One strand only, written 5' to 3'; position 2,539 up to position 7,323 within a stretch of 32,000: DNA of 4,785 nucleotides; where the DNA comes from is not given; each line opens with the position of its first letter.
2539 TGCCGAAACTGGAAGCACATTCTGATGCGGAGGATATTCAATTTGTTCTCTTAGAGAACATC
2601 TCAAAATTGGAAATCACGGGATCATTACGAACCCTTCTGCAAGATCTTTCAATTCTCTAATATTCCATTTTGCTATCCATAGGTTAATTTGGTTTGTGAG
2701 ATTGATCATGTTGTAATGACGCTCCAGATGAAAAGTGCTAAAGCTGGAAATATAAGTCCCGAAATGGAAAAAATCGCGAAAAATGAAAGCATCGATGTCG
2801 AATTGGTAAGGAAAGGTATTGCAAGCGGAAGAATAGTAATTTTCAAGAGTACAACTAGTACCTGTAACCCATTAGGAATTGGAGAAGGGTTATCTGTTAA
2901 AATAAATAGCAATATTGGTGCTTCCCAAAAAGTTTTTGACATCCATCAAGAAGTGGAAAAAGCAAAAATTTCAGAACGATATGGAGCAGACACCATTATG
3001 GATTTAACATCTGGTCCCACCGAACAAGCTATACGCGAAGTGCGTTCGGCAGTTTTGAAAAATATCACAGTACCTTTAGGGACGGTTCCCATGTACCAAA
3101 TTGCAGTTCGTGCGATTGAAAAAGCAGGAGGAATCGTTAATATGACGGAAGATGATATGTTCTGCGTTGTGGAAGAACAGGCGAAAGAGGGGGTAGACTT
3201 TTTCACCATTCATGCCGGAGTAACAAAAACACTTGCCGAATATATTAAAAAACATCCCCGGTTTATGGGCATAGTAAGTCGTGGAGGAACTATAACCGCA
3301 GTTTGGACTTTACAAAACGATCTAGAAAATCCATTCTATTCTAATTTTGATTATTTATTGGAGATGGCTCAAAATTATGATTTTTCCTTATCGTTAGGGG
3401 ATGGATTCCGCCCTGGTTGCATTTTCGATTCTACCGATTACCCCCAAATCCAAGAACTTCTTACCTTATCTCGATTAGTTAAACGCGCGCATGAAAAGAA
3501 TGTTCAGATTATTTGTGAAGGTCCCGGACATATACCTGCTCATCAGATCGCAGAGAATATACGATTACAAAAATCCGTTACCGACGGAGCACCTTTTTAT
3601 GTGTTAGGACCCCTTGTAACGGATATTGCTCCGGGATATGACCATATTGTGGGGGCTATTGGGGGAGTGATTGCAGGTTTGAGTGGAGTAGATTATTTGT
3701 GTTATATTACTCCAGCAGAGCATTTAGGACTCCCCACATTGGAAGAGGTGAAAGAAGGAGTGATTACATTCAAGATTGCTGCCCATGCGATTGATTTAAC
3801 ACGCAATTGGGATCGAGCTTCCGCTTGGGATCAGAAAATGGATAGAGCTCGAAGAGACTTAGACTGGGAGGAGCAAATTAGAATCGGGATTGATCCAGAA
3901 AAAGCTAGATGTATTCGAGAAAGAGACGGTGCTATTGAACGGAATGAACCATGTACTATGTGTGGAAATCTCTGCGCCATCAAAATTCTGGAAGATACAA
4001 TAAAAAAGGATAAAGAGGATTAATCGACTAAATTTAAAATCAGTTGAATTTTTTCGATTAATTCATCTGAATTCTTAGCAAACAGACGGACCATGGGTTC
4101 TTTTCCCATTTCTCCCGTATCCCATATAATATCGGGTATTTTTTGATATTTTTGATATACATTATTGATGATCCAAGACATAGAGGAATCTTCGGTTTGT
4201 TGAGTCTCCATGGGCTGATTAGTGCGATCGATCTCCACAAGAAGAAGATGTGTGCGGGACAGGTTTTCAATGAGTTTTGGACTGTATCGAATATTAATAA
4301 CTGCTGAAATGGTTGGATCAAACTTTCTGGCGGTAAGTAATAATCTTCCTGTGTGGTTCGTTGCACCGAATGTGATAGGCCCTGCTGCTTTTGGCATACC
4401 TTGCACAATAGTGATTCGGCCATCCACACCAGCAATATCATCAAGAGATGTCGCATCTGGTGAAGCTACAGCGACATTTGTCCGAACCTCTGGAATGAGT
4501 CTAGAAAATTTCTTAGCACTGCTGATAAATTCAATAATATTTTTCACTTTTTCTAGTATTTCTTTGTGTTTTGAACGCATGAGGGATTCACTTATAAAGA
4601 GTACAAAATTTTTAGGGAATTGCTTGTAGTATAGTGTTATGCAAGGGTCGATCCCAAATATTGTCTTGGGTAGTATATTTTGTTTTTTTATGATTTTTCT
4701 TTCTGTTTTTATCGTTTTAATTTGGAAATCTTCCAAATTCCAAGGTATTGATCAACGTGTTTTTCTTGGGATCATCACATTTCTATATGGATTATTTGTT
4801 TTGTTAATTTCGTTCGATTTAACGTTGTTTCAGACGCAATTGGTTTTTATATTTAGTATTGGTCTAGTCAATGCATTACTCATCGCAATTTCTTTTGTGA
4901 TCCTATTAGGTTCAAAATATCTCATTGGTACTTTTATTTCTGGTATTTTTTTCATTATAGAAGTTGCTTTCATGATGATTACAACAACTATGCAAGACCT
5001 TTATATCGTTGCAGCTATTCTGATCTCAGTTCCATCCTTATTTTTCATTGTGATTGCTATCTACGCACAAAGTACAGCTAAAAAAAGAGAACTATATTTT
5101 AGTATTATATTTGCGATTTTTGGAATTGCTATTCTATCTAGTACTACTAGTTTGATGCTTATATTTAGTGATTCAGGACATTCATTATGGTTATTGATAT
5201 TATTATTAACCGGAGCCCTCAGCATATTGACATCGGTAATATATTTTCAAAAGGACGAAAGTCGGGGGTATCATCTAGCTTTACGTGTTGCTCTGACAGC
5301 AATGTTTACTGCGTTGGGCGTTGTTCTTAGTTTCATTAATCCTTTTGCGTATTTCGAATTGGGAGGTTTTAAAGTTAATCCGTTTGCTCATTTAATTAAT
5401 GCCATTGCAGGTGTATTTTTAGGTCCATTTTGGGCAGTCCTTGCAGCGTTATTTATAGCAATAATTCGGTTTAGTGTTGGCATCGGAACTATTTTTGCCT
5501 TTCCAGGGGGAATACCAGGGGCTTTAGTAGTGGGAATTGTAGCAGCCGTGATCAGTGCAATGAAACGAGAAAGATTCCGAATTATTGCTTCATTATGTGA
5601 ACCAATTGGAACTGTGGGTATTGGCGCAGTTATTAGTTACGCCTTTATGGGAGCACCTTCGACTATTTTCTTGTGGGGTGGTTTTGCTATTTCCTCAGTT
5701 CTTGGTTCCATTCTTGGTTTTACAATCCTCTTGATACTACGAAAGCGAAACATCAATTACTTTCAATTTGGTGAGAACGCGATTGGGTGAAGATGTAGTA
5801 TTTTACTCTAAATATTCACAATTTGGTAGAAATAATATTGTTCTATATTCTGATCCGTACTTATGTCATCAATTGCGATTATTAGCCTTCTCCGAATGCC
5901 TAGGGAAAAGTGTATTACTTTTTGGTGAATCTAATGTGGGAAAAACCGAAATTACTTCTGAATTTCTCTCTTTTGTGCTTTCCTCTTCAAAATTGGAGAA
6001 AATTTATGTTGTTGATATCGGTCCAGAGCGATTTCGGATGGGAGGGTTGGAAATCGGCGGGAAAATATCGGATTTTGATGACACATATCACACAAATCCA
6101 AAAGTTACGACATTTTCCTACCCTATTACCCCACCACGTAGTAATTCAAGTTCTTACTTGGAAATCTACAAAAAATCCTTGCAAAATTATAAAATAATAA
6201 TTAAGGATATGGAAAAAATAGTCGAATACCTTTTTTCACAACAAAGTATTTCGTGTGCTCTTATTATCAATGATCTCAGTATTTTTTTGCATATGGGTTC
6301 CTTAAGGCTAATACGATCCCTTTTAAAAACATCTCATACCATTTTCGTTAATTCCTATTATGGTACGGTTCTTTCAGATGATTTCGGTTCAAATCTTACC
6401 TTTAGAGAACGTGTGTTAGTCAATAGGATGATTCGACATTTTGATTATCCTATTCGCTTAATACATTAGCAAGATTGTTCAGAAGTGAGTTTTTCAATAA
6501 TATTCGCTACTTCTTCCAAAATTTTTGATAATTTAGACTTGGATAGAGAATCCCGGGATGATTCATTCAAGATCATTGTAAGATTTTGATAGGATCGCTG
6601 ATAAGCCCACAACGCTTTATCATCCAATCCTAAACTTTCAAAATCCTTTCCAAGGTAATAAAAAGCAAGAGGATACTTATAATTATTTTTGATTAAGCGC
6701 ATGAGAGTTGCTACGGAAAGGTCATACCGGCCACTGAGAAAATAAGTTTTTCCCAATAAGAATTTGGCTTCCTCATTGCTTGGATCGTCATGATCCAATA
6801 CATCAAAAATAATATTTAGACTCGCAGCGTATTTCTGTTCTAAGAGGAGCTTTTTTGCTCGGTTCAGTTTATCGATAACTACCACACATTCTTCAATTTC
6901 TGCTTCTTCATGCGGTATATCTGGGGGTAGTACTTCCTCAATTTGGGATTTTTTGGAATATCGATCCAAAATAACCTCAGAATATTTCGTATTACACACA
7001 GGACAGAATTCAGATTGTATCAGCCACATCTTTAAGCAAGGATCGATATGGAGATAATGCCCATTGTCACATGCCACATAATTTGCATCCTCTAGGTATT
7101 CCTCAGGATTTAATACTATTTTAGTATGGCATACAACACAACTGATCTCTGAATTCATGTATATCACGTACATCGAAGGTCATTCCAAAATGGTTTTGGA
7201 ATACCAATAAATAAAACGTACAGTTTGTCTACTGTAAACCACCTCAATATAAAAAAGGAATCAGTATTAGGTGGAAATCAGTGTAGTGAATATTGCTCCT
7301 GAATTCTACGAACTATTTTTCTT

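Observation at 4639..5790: ThiW vitamin-binding S-component fused behind a 7-TM domain: possible thiamine-precursor receptor or transceptor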

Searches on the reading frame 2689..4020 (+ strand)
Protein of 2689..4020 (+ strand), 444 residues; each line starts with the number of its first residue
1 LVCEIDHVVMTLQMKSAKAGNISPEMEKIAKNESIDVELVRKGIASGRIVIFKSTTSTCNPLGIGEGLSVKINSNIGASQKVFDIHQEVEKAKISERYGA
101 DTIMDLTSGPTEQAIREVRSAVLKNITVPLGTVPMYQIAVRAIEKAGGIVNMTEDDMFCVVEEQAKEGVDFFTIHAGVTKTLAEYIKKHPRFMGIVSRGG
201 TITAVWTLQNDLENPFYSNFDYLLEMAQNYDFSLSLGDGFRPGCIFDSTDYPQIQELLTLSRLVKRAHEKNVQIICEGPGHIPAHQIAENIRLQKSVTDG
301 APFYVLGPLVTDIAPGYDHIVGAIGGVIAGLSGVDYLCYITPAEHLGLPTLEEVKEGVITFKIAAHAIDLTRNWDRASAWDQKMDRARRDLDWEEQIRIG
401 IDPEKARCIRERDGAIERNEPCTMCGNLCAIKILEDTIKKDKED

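Call 4: search_protein_families(library=pfam, proteins=[window:2689-4020:+], max_evalue=0.1)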
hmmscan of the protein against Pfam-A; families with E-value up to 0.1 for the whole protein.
window:2689-4020:+ (444 aa): 1 family
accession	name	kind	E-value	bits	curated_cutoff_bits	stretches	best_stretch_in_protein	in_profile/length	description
PF01964.24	ThiC_Rad_SAM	-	2.6e-177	590.2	25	1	13-435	2-419/420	Radical SAM ThiC family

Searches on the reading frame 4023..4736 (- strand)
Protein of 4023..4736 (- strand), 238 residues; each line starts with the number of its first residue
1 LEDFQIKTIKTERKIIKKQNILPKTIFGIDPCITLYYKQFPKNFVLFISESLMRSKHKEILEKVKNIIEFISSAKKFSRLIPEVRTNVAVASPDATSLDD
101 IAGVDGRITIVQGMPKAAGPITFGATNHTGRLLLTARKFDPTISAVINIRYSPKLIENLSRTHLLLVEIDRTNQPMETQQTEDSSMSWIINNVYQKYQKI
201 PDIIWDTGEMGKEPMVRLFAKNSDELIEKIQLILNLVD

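Call 4: search_protein_families(library=pfam, proteins=[window:4023-4736:-], max_evalue=0.1)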
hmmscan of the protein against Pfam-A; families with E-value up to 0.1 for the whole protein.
window:4023-4736:- (238 aa): 1 family
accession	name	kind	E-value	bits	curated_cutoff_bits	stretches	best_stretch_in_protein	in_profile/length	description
PF10120.14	ThiN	-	8.9e-56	188.6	25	1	64-231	2-164/165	Thiamine-phosphate synthase ThiN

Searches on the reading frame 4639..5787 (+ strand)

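Call 4: search_protein_families(library=pfam, proteins=[window:4639-5787:+], max_evalue=0.1)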
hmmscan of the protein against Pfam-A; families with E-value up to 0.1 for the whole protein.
window:4639-5787:+ (383 aa): 2 families
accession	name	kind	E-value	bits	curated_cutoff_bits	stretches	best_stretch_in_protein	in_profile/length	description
PF09512.15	ThiW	-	9.4e-33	113.9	30.3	1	218-369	2-149/150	Thiamine-precursor transporter protein (ThiW)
PF12822.12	ECF_trnsprt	-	5.1e-06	27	30.7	1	216-353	2-140/169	ECF transporter, substrate-specific component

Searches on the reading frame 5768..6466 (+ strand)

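Call 4: search_protein_families(library=pfam, proteins=[window:5768-6466:+], max_evalue=0.1)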
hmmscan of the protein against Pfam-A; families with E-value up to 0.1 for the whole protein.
window:5768-6466:+ (233 aa): 2 families
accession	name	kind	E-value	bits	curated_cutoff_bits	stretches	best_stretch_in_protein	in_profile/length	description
PF05621.17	TniB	-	0.064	13.1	22.4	0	47-68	36-57/189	Bacterial TniB protein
PF00910.28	RNA_helicase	-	0.085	13.8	21.5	0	49-80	1-35/105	RNA helicase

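Call 6: search_protein_families(library=ncbifam, proteins=[window:5768-6466:+], max_evalue=1)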
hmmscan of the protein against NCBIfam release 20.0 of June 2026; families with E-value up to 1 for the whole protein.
window:5768-6466:+ (233 aa): 1 family
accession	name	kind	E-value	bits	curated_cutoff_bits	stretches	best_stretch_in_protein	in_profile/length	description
TIGR00679.1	hpr-ser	equivalog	0.033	13.4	240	1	43-67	140-164/300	HPr(Ser) kinase/phosphatase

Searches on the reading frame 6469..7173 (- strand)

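Call 4: search_protein_families(library=pfam, proteins=[window:6469-7173:-], max_evalue=0.1)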
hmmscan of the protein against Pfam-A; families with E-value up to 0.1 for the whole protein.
window:6469-7173:- (235 aa): 15 families
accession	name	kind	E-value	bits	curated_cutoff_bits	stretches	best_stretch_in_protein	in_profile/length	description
PF13432.12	TPR_16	-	0.00011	22.9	32.7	1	139-195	2-57/65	Tetratricopeptide repeat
PF13639.12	zf-RING_2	-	0.0014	19.3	27.3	1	11-61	2-44/44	Ring finger domain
PF03854.20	zf-P11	-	0.0015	18.6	25.6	1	27-61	10-42/50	P-11 zinc finger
PF14559.12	TPR_19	-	0.0017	19.1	25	1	110-166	2-57/68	Tetratricopeptide repeat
PF13414.12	TPR_11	-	0.0017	18.5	26.8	1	141-176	1-36/42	TPR repeat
PF14561.12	TPR_20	-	0.0038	18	25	1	129-194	17-84/90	Tetratricopeptide repeat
PF13174.12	TPR_6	-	0.0046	18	26.3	1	135-163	1-29/33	Tetratricopeptide repeat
PF14569.12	zf-UDP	-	0.0074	16.8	27.1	1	12-66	11-62/78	Zinc-binding RING-finger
PF13920.12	zf-C3HC4_3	-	0.014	15.6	27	0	30-66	13-48/49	Zinc finger, C3HC4 type (RING finger)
PF13181.12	TPR_8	-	0.016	15.8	25.7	1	135-164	2-31/34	Tetratricopeptide repeat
PF07719.23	TPR_2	-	0.027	15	27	0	135-162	2-29/34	Tetratricopeptide repeat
PF22708.2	S1CSD-TOTE-1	-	0.027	14.4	27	1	93-110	4-21/65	S1/CSD-like domain 1 of the TOTE conflict systems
PF12678.13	zf-rbx1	-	0.028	15.1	31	1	12-61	3-55/55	RING-H2 zinc finger domain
PF13424.12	TPR_12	-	0.034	14.8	30.1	0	115-159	26-70/77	Tetratricopeptide repeat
PF04212.24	MIT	-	0.091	13.3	30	0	182-229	18-64/66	MIT (microtubule interacting and transport) domain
